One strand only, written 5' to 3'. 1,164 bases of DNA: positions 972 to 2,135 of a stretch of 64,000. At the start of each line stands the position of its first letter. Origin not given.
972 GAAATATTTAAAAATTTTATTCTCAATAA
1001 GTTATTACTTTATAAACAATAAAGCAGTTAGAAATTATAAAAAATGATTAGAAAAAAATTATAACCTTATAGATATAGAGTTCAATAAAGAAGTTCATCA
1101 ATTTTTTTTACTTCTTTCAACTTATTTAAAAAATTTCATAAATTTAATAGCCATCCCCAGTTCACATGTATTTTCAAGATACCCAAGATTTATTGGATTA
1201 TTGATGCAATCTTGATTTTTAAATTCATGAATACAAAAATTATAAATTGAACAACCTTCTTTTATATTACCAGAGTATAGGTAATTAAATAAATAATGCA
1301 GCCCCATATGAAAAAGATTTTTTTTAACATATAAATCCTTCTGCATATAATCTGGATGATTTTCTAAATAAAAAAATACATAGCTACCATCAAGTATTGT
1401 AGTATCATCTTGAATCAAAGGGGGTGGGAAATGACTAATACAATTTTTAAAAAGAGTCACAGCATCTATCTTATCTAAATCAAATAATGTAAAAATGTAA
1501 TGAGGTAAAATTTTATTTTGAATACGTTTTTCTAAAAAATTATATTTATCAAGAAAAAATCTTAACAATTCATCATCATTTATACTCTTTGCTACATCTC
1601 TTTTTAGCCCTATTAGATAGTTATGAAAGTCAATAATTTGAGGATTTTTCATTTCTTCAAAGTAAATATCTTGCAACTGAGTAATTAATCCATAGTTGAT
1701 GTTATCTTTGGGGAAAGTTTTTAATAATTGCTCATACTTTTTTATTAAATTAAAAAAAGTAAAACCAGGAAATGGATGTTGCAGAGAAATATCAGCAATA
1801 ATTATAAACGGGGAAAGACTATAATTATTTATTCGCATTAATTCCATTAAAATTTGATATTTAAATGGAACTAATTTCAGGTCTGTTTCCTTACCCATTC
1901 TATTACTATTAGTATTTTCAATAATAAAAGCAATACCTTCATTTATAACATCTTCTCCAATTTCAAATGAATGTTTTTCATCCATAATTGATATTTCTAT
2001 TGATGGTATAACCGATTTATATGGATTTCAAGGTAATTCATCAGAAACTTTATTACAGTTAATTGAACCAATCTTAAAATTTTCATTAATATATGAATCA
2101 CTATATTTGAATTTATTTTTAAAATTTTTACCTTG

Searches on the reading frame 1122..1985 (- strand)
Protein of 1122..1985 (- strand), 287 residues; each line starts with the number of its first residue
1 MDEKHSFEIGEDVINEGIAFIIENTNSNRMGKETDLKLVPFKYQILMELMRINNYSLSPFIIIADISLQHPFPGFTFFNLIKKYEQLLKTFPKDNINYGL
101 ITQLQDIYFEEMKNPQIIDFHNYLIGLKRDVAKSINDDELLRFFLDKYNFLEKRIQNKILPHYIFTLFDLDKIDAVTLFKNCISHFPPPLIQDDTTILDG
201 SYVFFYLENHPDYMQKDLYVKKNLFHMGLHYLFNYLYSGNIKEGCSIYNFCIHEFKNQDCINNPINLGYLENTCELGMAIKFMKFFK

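Call 18: find_encoding_contigs(protein=window:1122-1985:-, flank=10000, max_places=4)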
Protein window:1122-1985:- (287 aa): 1 contig read that carries it; 1 place shown.
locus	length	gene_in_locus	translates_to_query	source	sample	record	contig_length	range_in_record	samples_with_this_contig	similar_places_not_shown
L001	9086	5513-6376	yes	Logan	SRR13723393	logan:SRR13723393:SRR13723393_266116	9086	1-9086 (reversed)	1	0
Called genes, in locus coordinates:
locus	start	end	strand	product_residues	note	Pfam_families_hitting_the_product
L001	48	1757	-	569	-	-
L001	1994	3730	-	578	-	PF18739:HEPN_Apea (weak)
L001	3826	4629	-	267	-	PF20320:DUF6615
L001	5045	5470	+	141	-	-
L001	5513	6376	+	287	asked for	-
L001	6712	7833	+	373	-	PF13369:Transglut_core2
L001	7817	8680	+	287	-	-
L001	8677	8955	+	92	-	-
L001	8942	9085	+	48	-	?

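Call 34: find_encoding_contigs(protein=L001:8677-8955:+, flank=10000, max_places=6)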
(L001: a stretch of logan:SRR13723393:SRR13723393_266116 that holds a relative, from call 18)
Protein L001:8677-8955:+ (92 aa): 2 contigs read that carry it; 2 places shown.
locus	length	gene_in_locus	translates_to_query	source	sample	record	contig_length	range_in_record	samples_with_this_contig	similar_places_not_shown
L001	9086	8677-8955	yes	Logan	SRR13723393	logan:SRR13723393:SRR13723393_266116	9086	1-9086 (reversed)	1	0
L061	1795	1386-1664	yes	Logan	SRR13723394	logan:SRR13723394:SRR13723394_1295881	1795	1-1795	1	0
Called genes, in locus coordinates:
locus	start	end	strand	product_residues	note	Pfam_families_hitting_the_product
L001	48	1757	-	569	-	-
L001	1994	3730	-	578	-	PF18739:HEPN_Apea (weak)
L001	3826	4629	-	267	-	PF20320:DUF6615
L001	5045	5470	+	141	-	-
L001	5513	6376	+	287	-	-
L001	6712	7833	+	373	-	PF13369:Transglut_core2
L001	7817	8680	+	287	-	-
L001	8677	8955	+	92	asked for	-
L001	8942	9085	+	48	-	?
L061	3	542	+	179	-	?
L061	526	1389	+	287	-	-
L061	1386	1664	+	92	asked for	-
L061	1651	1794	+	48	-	?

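Call 58: find_encoding_contigs(protein=L001:6712-7833:+, flank=10000, max_places=6)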
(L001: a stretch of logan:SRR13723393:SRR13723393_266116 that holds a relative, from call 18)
Protein L001:6712-7833:+ (373 aa): 2 contigs read that carry it; 2 places shown.
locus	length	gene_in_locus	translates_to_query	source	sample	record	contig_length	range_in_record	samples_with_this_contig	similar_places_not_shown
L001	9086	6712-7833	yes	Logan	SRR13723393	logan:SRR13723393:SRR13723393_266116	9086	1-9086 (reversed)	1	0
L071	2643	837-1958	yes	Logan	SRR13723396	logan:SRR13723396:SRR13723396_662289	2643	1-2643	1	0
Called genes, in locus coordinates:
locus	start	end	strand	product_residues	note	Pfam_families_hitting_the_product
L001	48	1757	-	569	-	-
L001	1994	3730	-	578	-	PF18739:HEPN_Apea (weak)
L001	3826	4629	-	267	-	PF20320:DUF6615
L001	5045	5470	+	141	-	-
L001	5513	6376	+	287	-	-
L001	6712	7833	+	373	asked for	PF13369:Transglut_core2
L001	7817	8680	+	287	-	-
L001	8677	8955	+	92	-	-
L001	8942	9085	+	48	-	?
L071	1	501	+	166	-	?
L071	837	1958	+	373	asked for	PF13369:Transglut_core2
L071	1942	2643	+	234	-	?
